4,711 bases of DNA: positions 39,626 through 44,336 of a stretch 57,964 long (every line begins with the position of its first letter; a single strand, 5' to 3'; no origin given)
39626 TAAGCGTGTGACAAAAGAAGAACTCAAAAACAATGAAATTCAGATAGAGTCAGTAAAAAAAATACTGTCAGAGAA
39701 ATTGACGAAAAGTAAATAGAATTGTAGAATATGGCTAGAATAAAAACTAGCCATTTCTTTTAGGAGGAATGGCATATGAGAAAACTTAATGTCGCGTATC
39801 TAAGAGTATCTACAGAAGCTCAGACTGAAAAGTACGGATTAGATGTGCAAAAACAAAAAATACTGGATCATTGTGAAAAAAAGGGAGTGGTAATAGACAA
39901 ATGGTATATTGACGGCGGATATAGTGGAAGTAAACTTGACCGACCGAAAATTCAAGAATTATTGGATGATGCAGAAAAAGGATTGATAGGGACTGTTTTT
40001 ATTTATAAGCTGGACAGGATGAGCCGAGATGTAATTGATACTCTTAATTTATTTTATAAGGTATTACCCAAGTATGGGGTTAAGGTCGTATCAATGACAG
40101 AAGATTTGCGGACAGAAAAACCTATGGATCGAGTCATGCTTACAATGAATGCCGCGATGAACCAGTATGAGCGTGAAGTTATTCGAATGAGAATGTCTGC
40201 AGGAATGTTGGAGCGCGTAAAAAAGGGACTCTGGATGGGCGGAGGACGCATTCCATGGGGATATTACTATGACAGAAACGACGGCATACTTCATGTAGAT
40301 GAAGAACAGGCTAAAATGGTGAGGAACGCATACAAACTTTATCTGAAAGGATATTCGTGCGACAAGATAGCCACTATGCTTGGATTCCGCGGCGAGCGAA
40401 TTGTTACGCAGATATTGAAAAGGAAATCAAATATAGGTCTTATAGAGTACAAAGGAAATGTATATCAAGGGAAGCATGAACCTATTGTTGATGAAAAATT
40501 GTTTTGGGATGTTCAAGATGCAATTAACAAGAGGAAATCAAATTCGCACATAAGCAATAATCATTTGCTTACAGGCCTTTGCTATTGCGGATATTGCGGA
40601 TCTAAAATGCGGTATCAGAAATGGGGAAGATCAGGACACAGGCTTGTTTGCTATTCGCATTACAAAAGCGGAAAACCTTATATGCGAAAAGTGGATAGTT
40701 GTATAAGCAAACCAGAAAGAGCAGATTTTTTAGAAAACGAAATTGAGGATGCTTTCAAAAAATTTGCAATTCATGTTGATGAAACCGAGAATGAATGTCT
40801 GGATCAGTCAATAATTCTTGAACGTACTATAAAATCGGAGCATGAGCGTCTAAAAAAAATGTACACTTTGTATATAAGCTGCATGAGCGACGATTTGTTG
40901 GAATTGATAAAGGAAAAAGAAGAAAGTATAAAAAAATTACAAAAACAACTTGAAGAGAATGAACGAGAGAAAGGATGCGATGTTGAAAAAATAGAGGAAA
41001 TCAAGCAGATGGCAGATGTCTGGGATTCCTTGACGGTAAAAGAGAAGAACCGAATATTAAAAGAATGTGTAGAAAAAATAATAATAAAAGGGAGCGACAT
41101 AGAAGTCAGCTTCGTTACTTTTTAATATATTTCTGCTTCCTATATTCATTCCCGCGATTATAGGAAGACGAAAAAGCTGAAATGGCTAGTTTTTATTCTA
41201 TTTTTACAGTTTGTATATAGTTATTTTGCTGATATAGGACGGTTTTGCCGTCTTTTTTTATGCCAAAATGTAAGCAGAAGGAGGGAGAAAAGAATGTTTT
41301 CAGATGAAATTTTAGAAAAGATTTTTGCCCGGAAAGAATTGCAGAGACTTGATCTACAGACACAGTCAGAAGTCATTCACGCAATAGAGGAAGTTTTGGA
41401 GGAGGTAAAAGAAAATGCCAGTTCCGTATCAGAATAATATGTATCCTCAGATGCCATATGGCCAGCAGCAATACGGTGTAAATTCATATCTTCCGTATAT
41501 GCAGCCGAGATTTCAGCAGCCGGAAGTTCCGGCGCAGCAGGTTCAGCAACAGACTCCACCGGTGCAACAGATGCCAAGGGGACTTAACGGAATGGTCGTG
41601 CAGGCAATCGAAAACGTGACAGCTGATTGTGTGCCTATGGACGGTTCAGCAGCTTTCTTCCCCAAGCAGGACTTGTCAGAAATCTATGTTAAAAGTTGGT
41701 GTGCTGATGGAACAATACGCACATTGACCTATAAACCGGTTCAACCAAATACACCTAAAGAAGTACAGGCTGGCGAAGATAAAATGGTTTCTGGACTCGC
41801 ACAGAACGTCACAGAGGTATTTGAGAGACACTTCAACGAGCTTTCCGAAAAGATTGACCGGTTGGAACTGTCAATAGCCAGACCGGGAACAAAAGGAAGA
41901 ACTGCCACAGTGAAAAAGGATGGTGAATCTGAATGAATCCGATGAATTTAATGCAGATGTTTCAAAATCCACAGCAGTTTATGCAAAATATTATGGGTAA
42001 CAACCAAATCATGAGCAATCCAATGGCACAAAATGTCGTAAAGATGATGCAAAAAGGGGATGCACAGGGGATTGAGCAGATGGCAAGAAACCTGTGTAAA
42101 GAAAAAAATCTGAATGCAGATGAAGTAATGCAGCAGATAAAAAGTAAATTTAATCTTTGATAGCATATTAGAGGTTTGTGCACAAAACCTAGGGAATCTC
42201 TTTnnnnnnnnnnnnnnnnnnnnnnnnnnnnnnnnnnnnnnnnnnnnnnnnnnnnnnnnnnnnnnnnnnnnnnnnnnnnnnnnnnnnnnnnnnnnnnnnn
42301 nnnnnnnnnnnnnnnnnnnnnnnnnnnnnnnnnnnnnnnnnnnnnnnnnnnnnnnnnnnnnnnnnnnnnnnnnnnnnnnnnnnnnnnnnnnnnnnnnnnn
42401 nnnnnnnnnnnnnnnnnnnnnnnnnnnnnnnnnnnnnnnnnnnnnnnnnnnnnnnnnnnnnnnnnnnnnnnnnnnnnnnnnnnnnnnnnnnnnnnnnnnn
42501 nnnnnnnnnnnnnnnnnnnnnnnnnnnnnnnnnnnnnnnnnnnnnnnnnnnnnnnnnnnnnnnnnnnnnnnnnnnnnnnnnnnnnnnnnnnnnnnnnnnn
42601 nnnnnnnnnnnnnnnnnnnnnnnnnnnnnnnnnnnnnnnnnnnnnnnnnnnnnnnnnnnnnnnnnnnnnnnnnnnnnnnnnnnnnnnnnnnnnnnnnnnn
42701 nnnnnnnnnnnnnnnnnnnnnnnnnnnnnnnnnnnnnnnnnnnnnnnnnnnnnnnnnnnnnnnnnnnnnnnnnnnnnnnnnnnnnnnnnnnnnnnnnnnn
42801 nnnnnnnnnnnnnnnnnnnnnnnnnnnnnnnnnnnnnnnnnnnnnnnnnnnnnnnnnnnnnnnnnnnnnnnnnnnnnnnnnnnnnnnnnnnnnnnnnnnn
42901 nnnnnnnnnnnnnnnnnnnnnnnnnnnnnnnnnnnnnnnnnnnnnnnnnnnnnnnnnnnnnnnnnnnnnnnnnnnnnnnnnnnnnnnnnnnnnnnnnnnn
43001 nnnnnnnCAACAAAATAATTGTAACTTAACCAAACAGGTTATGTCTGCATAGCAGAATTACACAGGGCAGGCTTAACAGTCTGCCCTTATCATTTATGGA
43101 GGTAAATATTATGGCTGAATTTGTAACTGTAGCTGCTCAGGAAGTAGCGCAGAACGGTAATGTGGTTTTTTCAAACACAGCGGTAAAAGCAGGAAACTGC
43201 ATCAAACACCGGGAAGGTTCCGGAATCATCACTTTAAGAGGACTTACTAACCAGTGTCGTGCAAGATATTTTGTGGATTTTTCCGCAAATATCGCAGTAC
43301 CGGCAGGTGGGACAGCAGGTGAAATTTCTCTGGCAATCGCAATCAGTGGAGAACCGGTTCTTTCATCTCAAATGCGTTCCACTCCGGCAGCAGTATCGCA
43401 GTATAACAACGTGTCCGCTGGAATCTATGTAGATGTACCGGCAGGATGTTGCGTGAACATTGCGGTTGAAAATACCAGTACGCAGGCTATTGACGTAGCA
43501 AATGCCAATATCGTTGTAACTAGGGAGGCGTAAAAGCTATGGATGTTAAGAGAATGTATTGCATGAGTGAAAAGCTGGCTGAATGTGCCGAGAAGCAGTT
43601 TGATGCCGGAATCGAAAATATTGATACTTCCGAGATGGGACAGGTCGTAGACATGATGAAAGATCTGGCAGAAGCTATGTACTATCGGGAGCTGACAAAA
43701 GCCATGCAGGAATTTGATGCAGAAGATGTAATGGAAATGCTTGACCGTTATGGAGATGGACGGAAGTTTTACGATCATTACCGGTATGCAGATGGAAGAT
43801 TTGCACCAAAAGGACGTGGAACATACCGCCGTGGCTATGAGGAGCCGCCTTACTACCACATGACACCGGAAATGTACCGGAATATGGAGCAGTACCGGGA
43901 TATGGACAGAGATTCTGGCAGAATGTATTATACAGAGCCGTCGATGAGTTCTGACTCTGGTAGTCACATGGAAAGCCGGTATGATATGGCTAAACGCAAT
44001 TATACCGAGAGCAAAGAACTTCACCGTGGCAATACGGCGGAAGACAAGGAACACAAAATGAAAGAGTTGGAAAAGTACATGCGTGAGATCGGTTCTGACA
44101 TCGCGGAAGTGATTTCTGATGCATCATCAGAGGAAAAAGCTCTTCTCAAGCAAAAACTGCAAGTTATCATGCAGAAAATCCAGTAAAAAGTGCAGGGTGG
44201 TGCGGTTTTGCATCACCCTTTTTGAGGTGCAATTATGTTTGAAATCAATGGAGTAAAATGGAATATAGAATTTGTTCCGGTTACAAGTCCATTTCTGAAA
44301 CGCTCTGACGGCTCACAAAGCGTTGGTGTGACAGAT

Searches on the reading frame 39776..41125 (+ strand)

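Call 26: search_protein_families(library=pfam, proteins=[window:39776-41125:+], max_evalue=0.01)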
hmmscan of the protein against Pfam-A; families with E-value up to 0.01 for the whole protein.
window:39776-41125:+ (449 aa): 4 families
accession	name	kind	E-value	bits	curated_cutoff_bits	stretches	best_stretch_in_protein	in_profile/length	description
PF00239.26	Resolvase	-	3.1e-36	125.1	23.3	1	6-152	2-144/145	Resolvase, N terminal domain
PF13408.12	Zn_ribbon_recom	-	5.3e-11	43.2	25.3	1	264-327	1-57/58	Recombinase zinc beta ribbon domain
PF07508.19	Recombinase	-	4.5e-09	36.9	21.1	1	176-253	1-102/102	Recombinase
PF06056.18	Terminase_5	-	0.00073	19.9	20.3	1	183-209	4-29/58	Putative ATPase subunit of terminase (gpP-like)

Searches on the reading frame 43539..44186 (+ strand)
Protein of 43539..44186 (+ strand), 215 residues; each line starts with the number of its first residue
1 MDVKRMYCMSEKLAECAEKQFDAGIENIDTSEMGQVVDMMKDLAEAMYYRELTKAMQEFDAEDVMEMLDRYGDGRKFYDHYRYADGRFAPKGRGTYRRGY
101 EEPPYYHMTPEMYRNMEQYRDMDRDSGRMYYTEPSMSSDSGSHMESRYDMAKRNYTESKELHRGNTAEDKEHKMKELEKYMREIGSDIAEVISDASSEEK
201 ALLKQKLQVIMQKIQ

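Call 26: search_protein_families(library=pfam, proteins=[window:43539-44186:+], max_evalue=0.01)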
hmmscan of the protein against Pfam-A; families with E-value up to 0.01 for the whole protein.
window:43539-44186:+ (215 aa): 1 family
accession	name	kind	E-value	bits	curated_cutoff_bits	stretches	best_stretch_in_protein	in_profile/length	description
PF13907.11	CHD1-like_C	-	0.0045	17.9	28.3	1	159-207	23-73/96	Chromodomain-helicase-DNA-binding protein 1-like, C-terminal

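Call 34: search_protein_families(library=phrogs, proteins=[window:43539-44186:+], max_evalue=0.001)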
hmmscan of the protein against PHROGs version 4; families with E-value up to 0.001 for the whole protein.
window:43539-44186:+ (215 aa): 0 families
